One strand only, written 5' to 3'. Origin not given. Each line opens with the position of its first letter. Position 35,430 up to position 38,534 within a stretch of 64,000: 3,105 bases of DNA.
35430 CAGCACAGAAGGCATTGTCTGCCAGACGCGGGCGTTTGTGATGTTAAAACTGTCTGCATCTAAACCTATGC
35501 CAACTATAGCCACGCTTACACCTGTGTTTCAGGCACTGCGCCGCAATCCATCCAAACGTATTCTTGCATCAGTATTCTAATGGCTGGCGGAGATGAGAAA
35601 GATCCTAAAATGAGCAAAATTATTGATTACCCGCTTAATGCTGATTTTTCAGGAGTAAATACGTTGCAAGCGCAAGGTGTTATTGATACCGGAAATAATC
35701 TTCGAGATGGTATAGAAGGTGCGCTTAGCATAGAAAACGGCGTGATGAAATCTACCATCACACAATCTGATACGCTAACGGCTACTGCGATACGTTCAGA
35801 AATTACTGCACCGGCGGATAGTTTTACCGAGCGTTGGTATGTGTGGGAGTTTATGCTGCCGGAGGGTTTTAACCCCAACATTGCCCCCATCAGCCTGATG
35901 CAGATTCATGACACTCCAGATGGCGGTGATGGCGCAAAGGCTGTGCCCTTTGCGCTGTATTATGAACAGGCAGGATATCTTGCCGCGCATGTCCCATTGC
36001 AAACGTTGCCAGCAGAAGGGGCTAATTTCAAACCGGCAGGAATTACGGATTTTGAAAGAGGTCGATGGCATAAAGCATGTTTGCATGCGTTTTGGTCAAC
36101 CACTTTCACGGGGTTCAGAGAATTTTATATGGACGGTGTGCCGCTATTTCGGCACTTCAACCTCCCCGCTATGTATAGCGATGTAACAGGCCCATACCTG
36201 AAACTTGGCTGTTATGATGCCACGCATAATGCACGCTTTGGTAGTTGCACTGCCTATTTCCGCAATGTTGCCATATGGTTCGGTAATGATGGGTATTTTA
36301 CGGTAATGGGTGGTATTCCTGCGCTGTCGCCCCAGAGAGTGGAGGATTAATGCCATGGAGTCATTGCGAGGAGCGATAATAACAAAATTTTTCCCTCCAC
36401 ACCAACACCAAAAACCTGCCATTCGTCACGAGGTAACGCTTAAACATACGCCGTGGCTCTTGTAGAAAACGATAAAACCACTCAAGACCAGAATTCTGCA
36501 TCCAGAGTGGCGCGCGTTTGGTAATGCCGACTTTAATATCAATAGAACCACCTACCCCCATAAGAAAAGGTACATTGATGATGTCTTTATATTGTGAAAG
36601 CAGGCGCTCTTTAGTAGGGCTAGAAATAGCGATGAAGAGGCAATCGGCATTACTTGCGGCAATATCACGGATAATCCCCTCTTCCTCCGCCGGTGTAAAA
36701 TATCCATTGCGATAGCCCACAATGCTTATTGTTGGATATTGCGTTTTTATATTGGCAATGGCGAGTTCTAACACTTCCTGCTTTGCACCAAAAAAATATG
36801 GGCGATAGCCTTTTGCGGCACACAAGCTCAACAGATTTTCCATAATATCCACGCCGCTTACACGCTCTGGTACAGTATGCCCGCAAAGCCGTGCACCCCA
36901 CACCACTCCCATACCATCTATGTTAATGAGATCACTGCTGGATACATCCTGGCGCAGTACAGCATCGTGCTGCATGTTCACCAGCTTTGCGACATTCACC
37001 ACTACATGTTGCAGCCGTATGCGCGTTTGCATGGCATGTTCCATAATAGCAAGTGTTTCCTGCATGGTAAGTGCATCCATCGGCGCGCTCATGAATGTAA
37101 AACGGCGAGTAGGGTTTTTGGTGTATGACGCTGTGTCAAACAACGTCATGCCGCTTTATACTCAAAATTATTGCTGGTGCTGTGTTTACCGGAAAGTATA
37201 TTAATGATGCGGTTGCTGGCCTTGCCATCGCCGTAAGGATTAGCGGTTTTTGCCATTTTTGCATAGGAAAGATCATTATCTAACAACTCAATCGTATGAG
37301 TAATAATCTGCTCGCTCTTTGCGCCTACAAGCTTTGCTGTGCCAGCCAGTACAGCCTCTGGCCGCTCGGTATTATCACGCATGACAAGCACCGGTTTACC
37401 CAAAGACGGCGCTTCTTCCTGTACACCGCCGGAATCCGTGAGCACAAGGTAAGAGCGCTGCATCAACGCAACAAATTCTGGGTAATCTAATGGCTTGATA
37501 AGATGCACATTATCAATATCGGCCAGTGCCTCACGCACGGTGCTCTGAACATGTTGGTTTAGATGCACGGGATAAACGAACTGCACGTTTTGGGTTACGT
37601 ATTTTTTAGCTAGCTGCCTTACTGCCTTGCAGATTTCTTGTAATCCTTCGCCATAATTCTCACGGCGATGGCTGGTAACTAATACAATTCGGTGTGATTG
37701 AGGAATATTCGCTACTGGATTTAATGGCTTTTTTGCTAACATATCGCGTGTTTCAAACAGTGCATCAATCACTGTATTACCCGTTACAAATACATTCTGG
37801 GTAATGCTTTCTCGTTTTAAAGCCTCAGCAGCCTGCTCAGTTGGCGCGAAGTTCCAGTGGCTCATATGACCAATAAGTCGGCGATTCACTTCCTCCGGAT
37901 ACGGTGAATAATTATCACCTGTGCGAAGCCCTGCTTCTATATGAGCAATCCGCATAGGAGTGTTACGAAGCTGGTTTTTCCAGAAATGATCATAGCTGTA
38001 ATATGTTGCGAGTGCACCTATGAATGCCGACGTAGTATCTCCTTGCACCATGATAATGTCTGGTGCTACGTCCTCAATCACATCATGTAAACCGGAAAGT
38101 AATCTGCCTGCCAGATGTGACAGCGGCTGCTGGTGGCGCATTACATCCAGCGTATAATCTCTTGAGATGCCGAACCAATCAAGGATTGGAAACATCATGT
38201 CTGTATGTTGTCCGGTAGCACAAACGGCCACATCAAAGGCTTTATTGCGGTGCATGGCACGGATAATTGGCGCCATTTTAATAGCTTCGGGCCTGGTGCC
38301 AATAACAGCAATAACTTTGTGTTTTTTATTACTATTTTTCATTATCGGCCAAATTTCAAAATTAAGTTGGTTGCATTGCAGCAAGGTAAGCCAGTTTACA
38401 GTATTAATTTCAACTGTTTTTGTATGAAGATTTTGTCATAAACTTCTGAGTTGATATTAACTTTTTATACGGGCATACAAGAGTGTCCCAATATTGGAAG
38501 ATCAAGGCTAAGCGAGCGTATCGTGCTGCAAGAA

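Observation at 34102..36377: Orphan phage-type receptor-binding and polysaccharide-lyase cassette, bracketed by palindromic elements and abutting an exopolysaccharide locus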

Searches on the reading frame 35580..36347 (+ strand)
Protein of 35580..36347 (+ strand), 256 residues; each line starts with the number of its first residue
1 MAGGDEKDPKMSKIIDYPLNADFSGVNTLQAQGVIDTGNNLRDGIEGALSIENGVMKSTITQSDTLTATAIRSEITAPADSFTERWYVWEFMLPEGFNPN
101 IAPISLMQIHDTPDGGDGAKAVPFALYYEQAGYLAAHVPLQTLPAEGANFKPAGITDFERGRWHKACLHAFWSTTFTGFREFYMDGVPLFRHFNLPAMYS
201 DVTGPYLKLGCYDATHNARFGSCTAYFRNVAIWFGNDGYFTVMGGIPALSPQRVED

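Call 3: search_protein_families(library=pfam, proteins=[window:35580-36347:+], max_evalue=1)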
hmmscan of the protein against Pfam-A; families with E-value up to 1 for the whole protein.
window:35580-36347:+ (256 aa): 2 families
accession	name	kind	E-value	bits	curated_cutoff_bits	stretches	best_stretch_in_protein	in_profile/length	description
PF14099.13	Polysacc_lyase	-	1.7e-20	74.3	29.9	1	55-219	34-198/210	Polysaccharide lyase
PF03419.18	Peptidase_U4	-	0.052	13.3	28.4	1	26-47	156-177/284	Sporulation factor SpoIIGA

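Call 4: search_protein_families(library=phrogs, proteins=[window:35580-36347:+], max_evalue=1)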
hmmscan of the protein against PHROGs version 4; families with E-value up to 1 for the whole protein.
window:35580-36347:+ (256 aa): 0 families

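Call 15: search_solved_structures(query=window:35580-36347:+, max_evalue=1, show_alignments=2)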
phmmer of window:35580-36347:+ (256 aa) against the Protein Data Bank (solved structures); distinct sequences matched with E-value up to 1: 3.
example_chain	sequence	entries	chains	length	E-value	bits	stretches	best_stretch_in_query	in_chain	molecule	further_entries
2zzj_A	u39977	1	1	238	0.00043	23.3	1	84-235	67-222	Glucuronan lyase A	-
9lad_C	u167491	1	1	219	0.34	13.8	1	159-228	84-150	Neuronal pentraxin-2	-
2ig3_A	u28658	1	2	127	0.56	13.1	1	153-209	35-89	Group III truncated haemoglobin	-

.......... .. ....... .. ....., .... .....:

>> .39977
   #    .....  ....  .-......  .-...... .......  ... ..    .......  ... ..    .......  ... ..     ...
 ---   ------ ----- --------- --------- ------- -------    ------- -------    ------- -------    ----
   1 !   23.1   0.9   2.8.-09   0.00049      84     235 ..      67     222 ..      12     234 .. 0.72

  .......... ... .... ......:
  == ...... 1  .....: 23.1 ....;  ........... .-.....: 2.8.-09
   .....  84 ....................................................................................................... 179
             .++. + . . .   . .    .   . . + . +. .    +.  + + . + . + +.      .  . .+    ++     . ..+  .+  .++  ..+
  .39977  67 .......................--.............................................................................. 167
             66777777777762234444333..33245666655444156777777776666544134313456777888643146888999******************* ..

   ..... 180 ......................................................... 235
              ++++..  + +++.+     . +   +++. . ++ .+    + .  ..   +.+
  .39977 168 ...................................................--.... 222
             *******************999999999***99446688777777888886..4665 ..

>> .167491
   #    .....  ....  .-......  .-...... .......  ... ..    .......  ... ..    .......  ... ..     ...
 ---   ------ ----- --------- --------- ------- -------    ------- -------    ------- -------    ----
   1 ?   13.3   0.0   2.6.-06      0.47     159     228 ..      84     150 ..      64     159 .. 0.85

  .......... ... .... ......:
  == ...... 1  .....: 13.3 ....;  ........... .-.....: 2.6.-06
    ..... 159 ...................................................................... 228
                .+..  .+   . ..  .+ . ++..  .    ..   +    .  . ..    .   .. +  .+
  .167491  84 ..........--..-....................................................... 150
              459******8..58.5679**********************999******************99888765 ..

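Call 63: search_protein_families(library=padloc, proteins=[window:35580-36347:+], max_evalue=0.1)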
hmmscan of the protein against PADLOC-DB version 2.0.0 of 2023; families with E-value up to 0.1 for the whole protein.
window:35580-36347:+ (256 aa): 0 families

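Call 64: search_protein_families(library=ncbifam, proteins=[window:35580-36347:+], max_evalue=0.001)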
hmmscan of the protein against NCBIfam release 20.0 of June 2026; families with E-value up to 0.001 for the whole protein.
window:35580-36347:+ (256 aa): 0 families

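Call 78: search_dna_similar(query=window:35610-36347:+, collection=phages, mode=protein, max_evalue=0.001, max_rows=20)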
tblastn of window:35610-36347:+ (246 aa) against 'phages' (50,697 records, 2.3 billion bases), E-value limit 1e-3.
No match.

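Call 85: find_homologous_proteins(query=window:35610-36347:+)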
Query window:35610-36347:+ (246 aa): 35 proteins with E <= 0.001 among 296 candidates.
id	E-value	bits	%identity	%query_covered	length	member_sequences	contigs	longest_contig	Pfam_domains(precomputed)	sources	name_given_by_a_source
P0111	6.5e-169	578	100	100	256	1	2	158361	PF14099.14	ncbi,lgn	ncbi:MAG: heparin lyase I family protein [Alphaproteobacteria bacterium]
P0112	7.7e-136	470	81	100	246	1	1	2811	PF14099.14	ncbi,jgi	jgi:hypothetical protein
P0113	3.3e-125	435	75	100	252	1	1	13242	PF14099.14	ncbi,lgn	-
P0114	2.4e-120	419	74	100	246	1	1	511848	PF14099.14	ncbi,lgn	-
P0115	2.5e-103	363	66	100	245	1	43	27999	PF14099.14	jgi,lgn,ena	jgi:hypothetical protein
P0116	2.6e-101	357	65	100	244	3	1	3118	PF14099.14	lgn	-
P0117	2.7e-98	347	61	100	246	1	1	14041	PF14099.14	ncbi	-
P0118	2.9e-89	317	59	100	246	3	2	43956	PF14099.14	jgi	jgi:hypothetical protein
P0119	5.4e-87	310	60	95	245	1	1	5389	PF14099.14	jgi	jgi:hypothetical protein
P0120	4.9e-85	303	57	100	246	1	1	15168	PF14099.14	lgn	-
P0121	3.1e-84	301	55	100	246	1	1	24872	PF14099.14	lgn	-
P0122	9.0e-82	293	57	98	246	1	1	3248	PF14099.14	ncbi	-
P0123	2.4e-79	285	58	98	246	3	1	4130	PF14099.14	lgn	-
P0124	1.8e-77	279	54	98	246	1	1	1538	PF14099.14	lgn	-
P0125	2.0e-77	278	56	96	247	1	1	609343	PF14099.14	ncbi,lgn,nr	ncbi:MAG TPA: heparin lyase I family protein [Rickettsiales bacterium]|nr:heparin lyase I family pro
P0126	5.4e-76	274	53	100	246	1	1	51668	PF14099.14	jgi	jgi:hypothetical protein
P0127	5.4e-76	274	55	98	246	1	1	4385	PF14099.14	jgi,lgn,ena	-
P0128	2.7e-73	265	52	98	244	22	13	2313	PF14099.14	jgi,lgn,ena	-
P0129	8.3e-73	263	61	80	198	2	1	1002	PF14099.14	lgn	-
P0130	3.1e-71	258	51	98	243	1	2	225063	PF14099.14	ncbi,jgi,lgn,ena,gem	-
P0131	3.8e-68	248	49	99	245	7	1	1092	PF14099.14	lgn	-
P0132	4.0e-64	235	47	96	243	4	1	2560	PF14099.14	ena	-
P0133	4.1e-64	235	48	96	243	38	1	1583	PF14099.14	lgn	-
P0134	3.6e-62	228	45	99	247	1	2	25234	PF14099.14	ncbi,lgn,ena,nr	ncbi:MAG: polysaccharide lyase [Alphaproteobacteria bacterium]|nr:polysaccharide lyase [Alphaproteob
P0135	8.0e-61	224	46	98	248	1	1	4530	PF14099.14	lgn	-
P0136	2.7e-55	206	44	99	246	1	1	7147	PF14099.14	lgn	-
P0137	1.9e-54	203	45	99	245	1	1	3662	PF14099.14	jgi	jgi:Polysaccharide lyase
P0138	2.5e-54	203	46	91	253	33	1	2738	PF14099.14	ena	-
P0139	5.3e-51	192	44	99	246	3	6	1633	PF14099.14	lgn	-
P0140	5.2e-36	143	39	96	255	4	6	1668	PF14099.14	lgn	-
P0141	3.1e-35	140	37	96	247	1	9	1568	PF14099.14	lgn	-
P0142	2.5e-32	131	35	96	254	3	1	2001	PF14099.14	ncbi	-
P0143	1.1e-31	129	37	100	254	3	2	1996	PF14099.14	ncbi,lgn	-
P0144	1.5e-27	115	35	97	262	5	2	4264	PF14099.14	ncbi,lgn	-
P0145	1.9e-26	111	32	98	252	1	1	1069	PF14099.14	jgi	jgi:hypothetical protein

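Call 87: find_encoding_contigs(protein=P0118, flank=10000, max_places=2)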
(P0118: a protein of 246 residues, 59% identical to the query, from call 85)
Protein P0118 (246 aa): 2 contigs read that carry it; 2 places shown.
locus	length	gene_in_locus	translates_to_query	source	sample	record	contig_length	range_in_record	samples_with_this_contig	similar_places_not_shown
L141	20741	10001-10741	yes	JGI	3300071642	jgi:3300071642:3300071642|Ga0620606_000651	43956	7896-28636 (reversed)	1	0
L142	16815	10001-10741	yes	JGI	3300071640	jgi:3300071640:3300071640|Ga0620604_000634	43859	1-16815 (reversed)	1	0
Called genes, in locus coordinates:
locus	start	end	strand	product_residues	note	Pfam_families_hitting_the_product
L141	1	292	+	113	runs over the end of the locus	-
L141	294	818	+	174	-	-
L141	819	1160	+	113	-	-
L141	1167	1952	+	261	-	-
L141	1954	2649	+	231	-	-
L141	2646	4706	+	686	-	-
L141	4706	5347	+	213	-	-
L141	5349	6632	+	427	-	-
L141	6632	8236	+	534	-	-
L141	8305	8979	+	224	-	-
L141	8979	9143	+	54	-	-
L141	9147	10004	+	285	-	-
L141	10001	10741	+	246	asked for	PF14099:Polysacc_lyase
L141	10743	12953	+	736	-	-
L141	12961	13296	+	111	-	-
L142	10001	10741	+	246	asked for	PF14099:Polysacc_lyase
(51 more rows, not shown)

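Call 95: search_solved_structures(query=A4, max_evalue=0.01, show_alignments=2)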
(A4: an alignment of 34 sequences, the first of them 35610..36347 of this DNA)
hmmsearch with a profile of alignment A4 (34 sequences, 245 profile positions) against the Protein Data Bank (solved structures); distinct sequences matched with E-value up to 0.01: 1.
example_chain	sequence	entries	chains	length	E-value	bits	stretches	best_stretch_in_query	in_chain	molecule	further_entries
2zzj_A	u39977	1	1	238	6.9e-14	55.1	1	51-219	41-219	Glucuronan lyase A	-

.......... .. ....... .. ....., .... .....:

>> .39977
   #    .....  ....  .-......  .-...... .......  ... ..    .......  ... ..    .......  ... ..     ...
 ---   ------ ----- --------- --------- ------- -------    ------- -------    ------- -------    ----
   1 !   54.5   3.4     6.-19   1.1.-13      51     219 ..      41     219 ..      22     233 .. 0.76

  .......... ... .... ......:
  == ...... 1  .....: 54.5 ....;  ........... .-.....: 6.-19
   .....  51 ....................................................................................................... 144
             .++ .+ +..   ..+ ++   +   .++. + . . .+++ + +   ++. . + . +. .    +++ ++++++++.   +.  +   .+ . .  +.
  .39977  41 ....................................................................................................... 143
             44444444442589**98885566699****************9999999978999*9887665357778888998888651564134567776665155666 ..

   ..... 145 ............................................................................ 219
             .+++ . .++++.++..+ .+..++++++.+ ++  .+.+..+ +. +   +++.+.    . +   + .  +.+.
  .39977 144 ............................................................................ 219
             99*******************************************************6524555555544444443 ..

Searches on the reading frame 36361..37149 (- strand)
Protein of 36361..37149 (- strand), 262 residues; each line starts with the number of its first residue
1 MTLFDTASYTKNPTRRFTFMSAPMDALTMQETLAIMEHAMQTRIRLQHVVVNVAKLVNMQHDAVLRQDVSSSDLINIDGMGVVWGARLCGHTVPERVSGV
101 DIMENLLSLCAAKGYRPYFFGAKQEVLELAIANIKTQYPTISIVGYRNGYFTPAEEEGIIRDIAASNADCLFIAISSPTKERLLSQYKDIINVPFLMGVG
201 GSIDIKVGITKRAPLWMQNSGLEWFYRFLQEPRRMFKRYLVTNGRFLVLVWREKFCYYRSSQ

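Call 6: search_protein_families(library=pfam, proteins=[window:36361-37149:-], max_evalue=0.001)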
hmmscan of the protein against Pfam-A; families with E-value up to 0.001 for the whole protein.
window:36361-37149:- (262 aa): 1 family
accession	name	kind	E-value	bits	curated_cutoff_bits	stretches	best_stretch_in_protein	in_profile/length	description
PF03808.19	Glyco_tran_WecG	-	2.7e-60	203.4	27.4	1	72-239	1-168/168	Glycosyl transferase WecG/TagA/CpsF family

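Call 64: search_protein_families(library=ncbifam, proteins=[window:36361-37149:-], max_evalue=0.001)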
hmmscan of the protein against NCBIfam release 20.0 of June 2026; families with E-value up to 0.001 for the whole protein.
window:36361-37149:- (262 aa): 4 families
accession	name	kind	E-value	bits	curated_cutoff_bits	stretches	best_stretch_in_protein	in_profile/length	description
TIGR00696.1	wecG_tagA_cpsF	superfamily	1.1e-42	145.7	69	1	69-242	3-176/178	WecB/TagA/CpsF family glycosyltransferase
NF041710.1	UDPacetylman_taseTarA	equivalog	3.4e-37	128.2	350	1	14-254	6-244/247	N-acetylglucosaminyldiphosphoundecaprenol N-acetyl-beta-D-mannosaminyltransferase TarA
NF041872.1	EPS_EpsA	equivalog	1.2e-36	126.4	500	1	11-254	12-258/265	exopolysaccharide biosynthesis glycosyltransferase EpsA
NF002980.1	PRK03692.1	equivalog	1.4e-36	126.2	323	1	37-239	22-226/240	lipopolysaccharide N-acetylmannosaminouronosyltransferase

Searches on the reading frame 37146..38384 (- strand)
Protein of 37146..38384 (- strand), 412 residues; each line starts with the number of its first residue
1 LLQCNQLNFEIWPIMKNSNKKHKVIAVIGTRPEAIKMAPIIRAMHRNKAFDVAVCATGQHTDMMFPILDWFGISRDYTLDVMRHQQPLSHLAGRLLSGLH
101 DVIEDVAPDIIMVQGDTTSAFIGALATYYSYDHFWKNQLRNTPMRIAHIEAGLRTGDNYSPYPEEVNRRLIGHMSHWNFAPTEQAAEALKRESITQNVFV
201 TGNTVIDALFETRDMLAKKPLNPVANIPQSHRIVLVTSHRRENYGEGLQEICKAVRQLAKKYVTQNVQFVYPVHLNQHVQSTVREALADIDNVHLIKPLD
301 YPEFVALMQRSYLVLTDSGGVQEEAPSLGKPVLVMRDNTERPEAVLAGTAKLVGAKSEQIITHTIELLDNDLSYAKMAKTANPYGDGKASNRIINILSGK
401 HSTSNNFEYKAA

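Call 6: search_protein_families(library=pfam, proteins=[window:37146-38384:-], max_evalue=0.001)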
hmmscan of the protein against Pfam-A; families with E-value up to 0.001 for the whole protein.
window:37146-38384:- (412 aa): 1 family
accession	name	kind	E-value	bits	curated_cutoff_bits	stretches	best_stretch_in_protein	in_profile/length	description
PF02350.25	Epimerase_2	-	6.5e-107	357.8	30.6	1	43-397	2-346/347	UDP-N-acetylglucosamine 2-epimerase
